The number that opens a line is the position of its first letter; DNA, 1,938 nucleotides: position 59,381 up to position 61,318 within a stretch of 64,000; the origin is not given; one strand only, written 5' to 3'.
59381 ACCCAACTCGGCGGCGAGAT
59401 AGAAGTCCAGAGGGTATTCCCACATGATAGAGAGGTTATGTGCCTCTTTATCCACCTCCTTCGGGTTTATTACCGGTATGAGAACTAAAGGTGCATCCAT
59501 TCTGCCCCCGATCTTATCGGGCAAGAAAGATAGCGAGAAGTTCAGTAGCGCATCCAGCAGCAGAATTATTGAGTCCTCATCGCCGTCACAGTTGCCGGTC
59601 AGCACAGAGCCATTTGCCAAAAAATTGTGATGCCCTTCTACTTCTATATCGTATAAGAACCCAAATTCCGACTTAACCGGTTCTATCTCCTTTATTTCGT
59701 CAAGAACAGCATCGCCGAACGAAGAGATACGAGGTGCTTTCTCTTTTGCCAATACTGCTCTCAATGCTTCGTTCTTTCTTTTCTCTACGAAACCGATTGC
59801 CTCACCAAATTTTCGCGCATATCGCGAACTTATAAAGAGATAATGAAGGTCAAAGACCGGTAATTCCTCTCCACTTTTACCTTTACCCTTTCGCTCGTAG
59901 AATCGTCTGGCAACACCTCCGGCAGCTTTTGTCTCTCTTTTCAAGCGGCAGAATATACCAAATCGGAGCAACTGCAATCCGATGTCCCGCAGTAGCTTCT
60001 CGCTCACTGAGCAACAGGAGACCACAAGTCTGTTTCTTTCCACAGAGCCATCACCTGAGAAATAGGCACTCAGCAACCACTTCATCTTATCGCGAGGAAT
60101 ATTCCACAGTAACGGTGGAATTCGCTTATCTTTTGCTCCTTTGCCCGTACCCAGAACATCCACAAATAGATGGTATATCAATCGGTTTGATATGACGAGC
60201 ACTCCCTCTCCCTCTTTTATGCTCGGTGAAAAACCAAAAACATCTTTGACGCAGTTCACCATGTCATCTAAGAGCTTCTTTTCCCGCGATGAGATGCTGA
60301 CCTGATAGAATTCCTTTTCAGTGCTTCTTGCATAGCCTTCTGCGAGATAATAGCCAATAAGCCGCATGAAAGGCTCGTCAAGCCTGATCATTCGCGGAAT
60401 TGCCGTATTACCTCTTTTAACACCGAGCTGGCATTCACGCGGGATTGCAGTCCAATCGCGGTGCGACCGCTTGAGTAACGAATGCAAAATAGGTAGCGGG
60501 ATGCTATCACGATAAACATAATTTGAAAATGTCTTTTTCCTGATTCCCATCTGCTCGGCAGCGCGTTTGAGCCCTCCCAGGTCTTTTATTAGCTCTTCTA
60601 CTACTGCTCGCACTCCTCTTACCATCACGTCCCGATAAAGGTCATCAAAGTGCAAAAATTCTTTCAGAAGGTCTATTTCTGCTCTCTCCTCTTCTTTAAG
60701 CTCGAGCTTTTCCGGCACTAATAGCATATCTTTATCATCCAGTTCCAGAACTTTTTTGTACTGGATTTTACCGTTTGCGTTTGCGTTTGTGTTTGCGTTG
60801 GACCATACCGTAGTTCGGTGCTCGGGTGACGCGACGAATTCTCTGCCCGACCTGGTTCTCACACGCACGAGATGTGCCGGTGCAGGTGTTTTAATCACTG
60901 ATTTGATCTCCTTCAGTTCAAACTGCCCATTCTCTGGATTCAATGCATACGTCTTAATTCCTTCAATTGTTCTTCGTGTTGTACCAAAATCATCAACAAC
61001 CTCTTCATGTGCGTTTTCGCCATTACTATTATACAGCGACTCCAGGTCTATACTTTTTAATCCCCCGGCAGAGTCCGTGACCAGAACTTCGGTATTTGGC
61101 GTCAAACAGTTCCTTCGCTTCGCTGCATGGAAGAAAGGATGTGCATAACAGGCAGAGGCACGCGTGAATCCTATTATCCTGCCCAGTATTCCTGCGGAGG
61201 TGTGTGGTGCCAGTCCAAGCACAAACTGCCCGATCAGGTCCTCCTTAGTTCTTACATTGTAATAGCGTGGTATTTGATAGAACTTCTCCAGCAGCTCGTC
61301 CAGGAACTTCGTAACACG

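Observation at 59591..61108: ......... intein in PolD DP2 with a Gly, not His, before the terminal Asn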

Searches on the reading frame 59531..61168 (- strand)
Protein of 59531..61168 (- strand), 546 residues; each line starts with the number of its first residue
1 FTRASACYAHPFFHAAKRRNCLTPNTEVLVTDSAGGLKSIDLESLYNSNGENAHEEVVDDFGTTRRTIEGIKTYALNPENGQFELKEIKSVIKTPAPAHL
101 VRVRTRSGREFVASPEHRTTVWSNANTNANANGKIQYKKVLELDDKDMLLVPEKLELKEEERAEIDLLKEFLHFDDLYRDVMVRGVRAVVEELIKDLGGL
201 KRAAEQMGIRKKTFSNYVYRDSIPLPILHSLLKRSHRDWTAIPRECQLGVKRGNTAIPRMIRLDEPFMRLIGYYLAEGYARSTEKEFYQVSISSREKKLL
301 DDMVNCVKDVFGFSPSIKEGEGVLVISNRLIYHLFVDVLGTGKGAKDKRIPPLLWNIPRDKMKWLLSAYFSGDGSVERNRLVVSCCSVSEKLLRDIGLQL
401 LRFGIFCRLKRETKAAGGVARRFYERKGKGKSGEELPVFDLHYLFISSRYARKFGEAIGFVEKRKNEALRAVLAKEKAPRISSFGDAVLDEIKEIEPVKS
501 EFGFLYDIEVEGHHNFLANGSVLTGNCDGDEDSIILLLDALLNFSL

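Call 4: search_protein_families(library=pfam, proteins=[window:59591-61108:-], max_evalue=0.01)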
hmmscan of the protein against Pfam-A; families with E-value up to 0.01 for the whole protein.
window:59591-61108:- (506 aa): 2 families
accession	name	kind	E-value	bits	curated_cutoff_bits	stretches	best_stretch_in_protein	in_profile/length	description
PF14528.11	LAGLIDADG_3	-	2.8e-19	69.6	22.5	2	343-439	4-82/82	LAGLIDADG-like domain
PF14890.11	Intein_splicing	-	1e-15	58.3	35.8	1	36-502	14-152/155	Intein splicing domain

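Call 5: search_protein_families(library=ncbifam, proteins=[window:59591-61108:-], max_evalue=0.01)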
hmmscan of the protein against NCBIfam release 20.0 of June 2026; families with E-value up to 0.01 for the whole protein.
window:59591-61108:- (506 aa): 16 families
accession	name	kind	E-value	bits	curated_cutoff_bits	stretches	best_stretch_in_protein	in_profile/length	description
NF011303.0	PRK14715.1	equivalog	1.1e-88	297.8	1585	1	1-504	896-1374/1627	DNA-directed DNA polymerase II large subunit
NF045703.1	rSAM_Tes_intein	exception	4e-31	107.7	1700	1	12-506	166-610/1040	tetraether lipid synthase Tes, intein-containing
NF011491.0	PRK14898.1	equivalog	5.6e-29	100.8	783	2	12-449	86-419/860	DNA-directed RNA polymerase subunit A''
NF011302.0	PRK14714.1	equivalog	1.4e-15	55.9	1791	1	1-138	932-1059/1350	DNA-directed DNA polymerase II large subunit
NF011418.0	PRK14845.1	equivalog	2e-14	52.3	756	1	1-457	24-316/1049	translation initiation factor IF-2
NF003159.0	PRK04132.1-4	equivalog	2.5e-14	52.3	999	2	41-152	88-188/852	replication factor C small subunit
TIGR01445.1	intein_Nterm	domain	8.3e-11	42.7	24.5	1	1-98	1-80/83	intein N-terminal splicing region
NF003157.0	PRK04132.1-2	equivalog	3.3e-10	38.6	1103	1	245-393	170-315/864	replication factor C small subunit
NF005852.0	PRK07773.1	equivalog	3.5e-10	38.8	780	1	322-397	592-672/886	replicative DNA helicase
NF006207.0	PRK08332.1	equivalog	2.2e-08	31.8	2400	1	249-501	1007-1237/1684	vitamin B12-dependent ribonucleotide reductase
NF003158.0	PRK04132.1-3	equivalog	9.5e-08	29.6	1750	1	68-166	114-202/1437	replication factor C small subunit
TIGR01443.1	intein_Cterm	domain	1e-06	28.7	15.6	1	485-506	2-23/24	intein C-terminal splicing region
NF038098.1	GyrA_w_intein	exception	4.3e-06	24.9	1850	1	321-395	315-392/1232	intein-containing DNA gyrase subunit A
NF038162.1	RtcB_rel_intein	exception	4.8e-05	21.5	1150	1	463-503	535-576/961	intein-containing RtcB family protein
NF046037.1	carphisopro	domain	0.00056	20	38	1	170-216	1-47/54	carph-isopro domain-containing protein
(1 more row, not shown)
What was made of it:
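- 60467..60571 (-): Helical linker domain with a helix-turn-helix-like segment (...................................); presumed DNA-binding accessory domain. Weak NF046037 hit (E=6e-4, below cutoff, call 5).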

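Call 6: find_homologous_proteins(query=window:59531-61168:-, max_evalue=1e-10)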
Query window:59531-61168:- (546 aa): 23 proteins with E <= 1e-10 among 8000 candidates.
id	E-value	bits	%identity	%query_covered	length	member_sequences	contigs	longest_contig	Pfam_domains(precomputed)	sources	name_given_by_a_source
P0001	1.1e-209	716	66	93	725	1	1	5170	PF24846.2,PF14528.12,PF14890.12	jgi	jgi:DNA polymerase II large subunit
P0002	1.6e-196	673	74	78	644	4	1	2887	PF24846.2,PF22912.3,PF14528.12,PF14890.12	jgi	jgi:DNA polymerase II large subunit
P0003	1.1e-167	577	51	100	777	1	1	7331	PF24846.2,PF22912.3,PF14528.12,PF14890.12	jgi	-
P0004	5.1e-159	549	49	100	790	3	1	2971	PF27659.1,PF24846.2,PF14528.12,PF14890.12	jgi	-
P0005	1.1e-155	538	47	100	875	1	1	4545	PF24846.2,PF14528.12,PF14890.12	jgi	jgi:DNA polymerase II large subunit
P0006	1.9e-152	527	48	98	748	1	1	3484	PF24846.2,PF14528.12,PF14890.12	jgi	jgi:DNA polymerase II large subunit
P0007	6.9e-100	354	51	62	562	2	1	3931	PF24846.2,PF14528.12,PF14890.12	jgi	jgi:DNA polymerase II large subunit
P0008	7.9e-93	330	37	100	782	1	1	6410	PF24846.2,PF14528.12,PF14890.12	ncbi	ncbi:MAG: LAGLIDADG family homing endonuclease, partial [Candidatus Nanohaloarchaea archaeon]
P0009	5.8e-88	314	37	98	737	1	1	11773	PF24846.2,PF14528.12,PF14890.12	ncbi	ncbi:MAG: DNA polymerase II large subunit, partial [Candidatus Heimdallarchaeota archaeon]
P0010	8.3e-85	304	35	100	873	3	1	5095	PF24846.2,PF14528.12,PF14890.12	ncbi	ncbi:MAG: LAGLIDADG family homing endonuclease, partial [Halobacteriales archaeon]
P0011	3.4e-80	289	62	41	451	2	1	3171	PF24846.2,PF14528.12,PF14890.12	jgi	-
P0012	3.8e-78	282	35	100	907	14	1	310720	PF24846.2,PF14528.12,PF14890.12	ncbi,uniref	ncbi:LAGLIDADG family homing endonuclease [Thermococcus sp. JCM 11816]|uniref:LAGLIDADG family homin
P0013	5.8e-78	281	34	100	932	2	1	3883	PF24846.2,PF14528.12,PF14890.12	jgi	jgi:DNA polymerase II large subunit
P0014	3.3e-74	269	33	100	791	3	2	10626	PF24846.2,PF14528.12,PF14890.12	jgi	jgi:DNA polymerase II large subunit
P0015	1.1e-69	254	32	100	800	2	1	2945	PF24846.2,PF14528.12,PF14890.12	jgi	jgi:DNA polymerase II large subunit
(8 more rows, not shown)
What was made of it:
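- On DP2 catalytic-loop intein allele (site of the Pab/Pho PolII inteins): E values run from 1e-209 to 1e-60 against DP2 inteins (call 6).
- Checked: This is far beyond chance: Pfam and NCBIfam E-values run from 1e-7 to 1e-19, and homologous inteins match down to E=1e-209 (call 6).
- Tried and rejected: Long proteins in find_homologous_proteins (call 6).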

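Call 15: search_solved_structures(query=window:59591-61108:-, max_evalue=0.01, show_alignments=2)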
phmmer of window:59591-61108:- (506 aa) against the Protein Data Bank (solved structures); distinct sequences matched with E-value up to 0.01: 6.
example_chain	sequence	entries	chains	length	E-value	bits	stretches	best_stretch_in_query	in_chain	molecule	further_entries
2cw7_A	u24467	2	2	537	1.2e-20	77.4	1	226-499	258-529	Endonuclease PI-PkoII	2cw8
2lcj_A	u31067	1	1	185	7.3e-10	41.8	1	3-144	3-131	Pab polC intein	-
5bkh_A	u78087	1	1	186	1.2e-08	37.8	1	2-139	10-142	DNA polymerase II large subunit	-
7oec_A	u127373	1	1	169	1.3e-08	37.8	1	8-139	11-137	DNA polymerase II large subunit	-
6rpq_A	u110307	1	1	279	4.7e-06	29.3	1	454-501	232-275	Ubiquitin-like protein SMT3,1108aa long hypothetical cell division control protein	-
6rpp_A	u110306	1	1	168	0.00037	23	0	449-501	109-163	Cell division control protein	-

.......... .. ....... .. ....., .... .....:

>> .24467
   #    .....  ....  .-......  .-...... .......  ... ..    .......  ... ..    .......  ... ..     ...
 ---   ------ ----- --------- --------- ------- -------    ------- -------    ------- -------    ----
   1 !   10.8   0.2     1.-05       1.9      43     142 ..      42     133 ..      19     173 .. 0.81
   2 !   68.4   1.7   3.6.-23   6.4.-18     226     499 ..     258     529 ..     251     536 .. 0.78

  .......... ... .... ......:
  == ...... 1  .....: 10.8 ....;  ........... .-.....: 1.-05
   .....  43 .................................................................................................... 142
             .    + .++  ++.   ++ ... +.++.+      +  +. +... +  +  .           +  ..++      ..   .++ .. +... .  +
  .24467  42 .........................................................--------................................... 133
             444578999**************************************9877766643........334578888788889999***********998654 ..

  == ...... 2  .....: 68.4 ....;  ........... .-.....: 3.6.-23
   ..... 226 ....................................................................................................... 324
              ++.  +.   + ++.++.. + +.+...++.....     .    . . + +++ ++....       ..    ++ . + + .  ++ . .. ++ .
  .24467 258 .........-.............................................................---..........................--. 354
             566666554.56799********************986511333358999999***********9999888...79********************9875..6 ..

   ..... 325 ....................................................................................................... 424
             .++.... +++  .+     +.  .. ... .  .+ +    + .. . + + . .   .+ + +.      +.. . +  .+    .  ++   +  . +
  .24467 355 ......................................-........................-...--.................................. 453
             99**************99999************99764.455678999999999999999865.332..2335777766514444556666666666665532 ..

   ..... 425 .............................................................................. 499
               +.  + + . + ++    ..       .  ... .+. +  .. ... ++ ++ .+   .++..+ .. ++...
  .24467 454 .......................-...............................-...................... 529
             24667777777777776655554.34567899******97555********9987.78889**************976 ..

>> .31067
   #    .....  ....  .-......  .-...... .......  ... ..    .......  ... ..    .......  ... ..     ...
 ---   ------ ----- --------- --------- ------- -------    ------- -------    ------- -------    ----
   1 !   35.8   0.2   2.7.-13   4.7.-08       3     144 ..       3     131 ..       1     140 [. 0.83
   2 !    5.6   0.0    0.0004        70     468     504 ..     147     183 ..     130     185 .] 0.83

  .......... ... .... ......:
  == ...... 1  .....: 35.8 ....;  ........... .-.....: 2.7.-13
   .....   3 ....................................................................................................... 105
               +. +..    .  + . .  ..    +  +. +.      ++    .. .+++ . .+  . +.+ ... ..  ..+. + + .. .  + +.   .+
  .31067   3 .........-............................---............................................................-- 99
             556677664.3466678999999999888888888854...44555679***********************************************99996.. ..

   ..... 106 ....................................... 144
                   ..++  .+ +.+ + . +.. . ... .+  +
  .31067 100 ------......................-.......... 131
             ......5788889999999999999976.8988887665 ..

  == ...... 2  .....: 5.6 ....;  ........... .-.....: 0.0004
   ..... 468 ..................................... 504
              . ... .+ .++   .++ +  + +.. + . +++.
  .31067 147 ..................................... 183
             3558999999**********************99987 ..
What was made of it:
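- By sequence, 2cw7 matches at 1e-20 and 2lcj at 7e-10 (call 15).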

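Call 40: predict_structure(alignment_id=A1)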
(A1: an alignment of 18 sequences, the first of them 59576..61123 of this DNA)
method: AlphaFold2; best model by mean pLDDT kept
length: 516 residues; sequences in the alignment: 18
mean_pLDDT: 90.1   pTM: 0.89
mean pLDDT of the five models: 90.1, 89.7, 89.4, 88.8, 88.6
residues with pLDDT >= 90: 372; 70-90: 117; 50-70: 17; < 50: 10
segments of 3 or more residues with pLDDT < 50: 111-115, 514-516
pLDDT, mean of each block of 10 residues (from residue 1): 74 87 91 75 86 91 90 92 94 94 85 59 92 93 90 92 91 97 95 95 96 95 94 90 97 98 88 91 95 96 90 95 93 92 96 96 94 94 95 93 82 72 91 95 95 92 83 94 94 89 87 54
secondary structure, 60 per line:
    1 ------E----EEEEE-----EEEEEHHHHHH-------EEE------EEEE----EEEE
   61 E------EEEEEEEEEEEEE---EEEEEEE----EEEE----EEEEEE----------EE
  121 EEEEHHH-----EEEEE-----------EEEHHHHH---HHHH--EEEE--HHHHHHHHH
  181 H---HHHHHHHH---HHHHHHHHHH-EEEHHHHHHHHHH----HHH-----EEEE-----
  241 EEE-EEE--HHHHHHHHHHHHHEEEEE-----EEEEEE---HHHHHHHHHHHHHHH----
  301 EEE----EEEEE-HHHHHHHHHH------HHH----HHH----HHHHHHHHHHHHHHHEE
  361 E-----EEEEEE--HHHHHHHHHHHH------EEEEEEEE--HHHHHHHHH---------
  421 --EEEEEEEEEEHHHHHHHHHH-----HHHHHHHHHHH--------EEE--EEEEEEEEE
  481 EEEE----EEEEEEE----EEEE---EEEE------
elements in order: E12-16 E22-26 H27-32 E40-42 E49-52 E57-61 E68-80 E84-90 E95-98 E103-108 E119-124 E133-137 E149-151 H152-156 H160-163 E166-169 H172-181 H185-192 H196-205 E207-209 H210-219 E232-235 E241-243 E245-247 H250-262 E263-267 E273-278 H282-296 E301-303 E308-312 H314-323 H344-358 E359-361 E367-372 H375-386 E393-400 H403-411 E423-432 H433-442 H448-458 E467-469 E472-484 E489-495 E500-503 E507-510
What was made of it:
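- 60772..60799 (-): Hexanucleotide repeat (AACGCA)n encoding an (Ala-Asn)n loop just after block B; its length varies between alleles. It is the only internal low-confidence loop in the model (call 40).
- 60467..60571 (-): Helices 172-219 in the model (call 40).
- On Class 1 intein (HINT splicing domain): Model pLDDT 90 (call 40).
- Fold: the AlphaFold2 model has pLDDT 90.1 and pTM 0.89 (call 40).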

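Call 42: fold_search(model_id=the predicted structure, library=pdb)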
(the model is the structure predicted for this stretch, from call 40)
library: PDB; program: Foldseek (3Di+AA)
matches with E <= 10: 524; with E <= 0.001: 72
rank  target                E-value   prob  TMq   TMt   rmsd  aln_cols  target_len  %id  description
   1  2cw7                  6.4e-31  1.00  0.68  0.65   9.7       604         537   19  Crystal structure of intein homing endonuclease II (released 2006-04-18)
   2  7qsu                  9.7e-25  1.00  0.60  0.82   5.0       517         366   15  Crystal structure of homing endonuclease-associated TliVMA intein (C1A, d333-339) (released 2022-03-30)
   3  7qss                  9.0e-24  1.00  0.58  0.69   7.2       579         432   14  Crystal structure of homing endonuclease-associated TliVMA intein (C1A) (released 2022-03-30)
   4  1dq3                  7.2e-20  1.00  0.56  0.62   6.3       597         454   12  CRYSTAL STRUCTURE OF AN ARCHAEAL INTEIN-ENCODED HOMING ENDONUCLEASE PI-PFUI (released 2000-07-05)
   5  7qst                  1.7e-19  1.00  0.52  0.72   8.2       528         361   15  Crystal structure of homing endonuclease-associated PhoVMA intein (C1A) (released 2022-03-30)
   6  1ef0_A                1.3e-12  1.00  0.40  0.46  25.5       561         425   11  CRYSTAL STRUCTURE OF PI-SCEI MINIPRECURSOR (released 2000-06-07)
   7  1vde_B                6.6e-11  1.00  0.39  0.45  25.5       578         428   11  PI-SCEI, A HOMING ENDONUCLEASE WITH PROTEIN SPLICING ACTIVITY (released 1998-04-08)
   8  1jva_B                6.6e-11  1.00  0.38  0.44  26.2       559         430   11  CRYSTAL STRUCTURE OF THE VMA1-DERIVED ENDONUCLEASE BEARING THE N AND C EXTEIN PROPEPTIDES (released 2002-08-29)
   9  1dfa                  1.1e-10  1.00  0.40  0.49   9.5       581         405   11  CRYSTAL STRUCTURE OF PI-SCEI IN C2 SPACE GROUP (released 1999-12-08)
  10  1vde_A                1.8e-10  1.00  0.39  0.45  25.3       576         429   11  PI-SCEI, A HOMING ENDONUCLEASE WITH PROTEIN SPLICING ACTIVITY (released 1998-04-08)
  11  1jva_A                4.8e-10  1.00  0.39  0.45  26.8       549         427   11  CRYSTAL STRUCTURE OF THE VMA1-DERIVED ENDONUCLEASE BEARING THE N AND C EXTEIN PROPEPTIDES (released 2002-08-29)
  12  7oec                  5.1e-10  1.00  0.22  0.63   2.5       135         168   27  Crystal structure of an intein from a hyperthermophile (released 2021-05-26)
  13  1lws_A                7.2e-10  1.00  0.38  0.45  24.1       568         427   11  Crystal structure of the intein homing endonuclease PI-SceI bound to its recognition sequence (released 2002-09-27)
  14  1um2_B                2.1e-09  1.00  0.38  0.45  26.5       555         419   11  Crystal Structure of the Vma1-Derived Endonuclease with the Ligated Extein Segment (released 2004-09-22)
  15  1um2_A                3.2e-09  1.00  0.39  0.46  26.0       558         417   10  Crystal Structure of the Vma1-Derived Endonuclease with the Ligated Extein Segment (released 2004-09-22)
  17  2lcj_MODEL_1_A        1.0e-08  1.00  0.22  0.59   2.4       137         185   28  Solution NMR structure of Pab PolII Intein (released 2011-09-21)
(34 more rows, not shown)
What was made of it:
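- On Class 1 intein (HINT splicing domain): Superposes on Pab, Pho and RadA mini-inteins at 1.9-2.5 A (call 42).
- On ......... homing endonuclease (intein-nested, two-motif): Structural matches to PI-PkoII, PI-PfuI, PI-SceI and I-DmoI (call 42).
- Closest known: PI-PkoII. Same: It is the best overall structural and sequence match for the endonuclease plus splicing architecture: phmmer E=1e-20 (call 15) and Foldseek E=6e-31 with TM 0.68 (call 42).
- Top PDB matches are the intein endonucleases PI-PkoII (E=6e-31), TliVMA and PI-PfuI, and the splicing domain superposes on the Pab and Pho PolII inteins at 2.4-2.5 A (call 42).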

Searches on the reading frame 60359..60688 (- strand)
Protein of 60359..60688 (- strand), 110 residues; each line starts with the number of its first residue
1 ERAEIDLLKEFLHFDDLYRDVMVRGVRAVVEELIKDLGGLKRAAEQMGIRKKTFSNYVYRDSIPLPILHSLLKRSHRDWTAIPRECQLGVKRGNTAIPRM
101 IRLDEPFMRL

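Call 39: search_protein_families(library=pfam, proteins=[window:60359-60688:-], max_evalue=0.01)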
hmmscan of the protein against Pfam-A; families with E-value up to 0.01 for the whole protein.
window:60359-60688:- (110 aa): 0 families
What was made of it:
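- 60467..60571 (-): No Pfam hit on its own (call 39).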
